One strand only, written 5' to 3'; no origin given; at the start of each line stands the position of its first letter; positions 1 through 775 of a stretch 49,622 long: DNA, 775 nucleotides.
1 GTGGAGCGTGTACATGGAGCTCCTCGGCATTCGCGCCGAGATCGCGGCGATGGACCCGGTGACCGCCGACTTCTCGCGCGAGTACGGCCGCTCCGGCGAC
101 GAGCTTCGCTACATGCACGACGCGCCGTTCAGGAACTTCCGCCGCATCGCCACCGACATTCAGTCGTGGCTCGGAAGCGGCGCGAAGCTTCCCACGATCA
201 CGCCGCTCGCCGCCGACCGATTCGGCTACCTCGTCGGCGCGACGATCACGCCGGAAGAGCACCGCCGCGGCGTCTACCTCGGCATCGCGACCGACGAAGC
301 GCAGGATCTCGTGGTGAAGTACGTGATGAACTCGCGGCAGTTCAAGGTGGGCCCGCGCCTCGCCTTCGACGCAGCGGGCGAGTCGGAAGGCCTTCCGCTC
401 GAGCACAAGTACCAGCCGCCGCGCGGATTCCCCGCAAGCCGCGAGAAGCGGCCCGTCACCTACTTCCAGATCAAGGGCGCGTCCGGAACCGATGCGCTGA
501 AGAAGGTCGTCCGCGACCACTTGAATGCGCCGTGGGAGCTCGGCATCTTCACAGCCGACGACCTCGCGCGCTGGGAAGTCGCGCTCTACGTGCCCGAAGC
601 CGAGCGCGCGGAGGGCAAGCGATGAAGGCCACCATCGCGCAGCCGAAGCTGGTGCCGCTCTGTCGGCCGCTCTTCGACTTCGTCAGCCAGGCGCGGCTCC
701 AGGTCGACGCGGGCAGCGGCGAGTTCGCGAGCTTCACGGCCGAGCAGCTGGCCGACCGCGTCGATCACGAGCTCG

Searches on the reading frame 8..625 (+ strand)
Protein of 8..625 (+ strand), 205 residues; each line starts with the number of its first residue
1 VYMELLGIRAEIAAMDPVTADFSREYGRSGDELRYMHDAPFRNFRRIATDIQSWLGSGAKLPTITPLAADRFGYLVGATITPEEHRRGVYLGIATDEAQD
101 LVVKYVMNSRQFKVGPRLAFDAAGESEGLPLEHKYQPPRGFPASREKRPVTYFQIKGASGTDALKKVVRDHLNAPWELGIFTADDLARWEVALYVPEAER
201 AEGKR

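Call 21: search_protein_families(library=pfam, proteins=[window:8-625:+], max_evalue=0.01)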
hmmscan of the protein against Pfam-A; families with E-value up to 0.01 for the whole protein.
window:8-625:+ (205 aa): 1 family
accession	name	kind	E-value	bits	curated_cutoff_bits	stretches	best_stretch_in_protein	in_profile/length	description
PF05936.17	T6SS_VasE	-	5.7e-06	25.8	23.4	1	22-157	263-397/429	Bacterial Type VI secretion, VC_A0110, EvfL, ImpJ, VasE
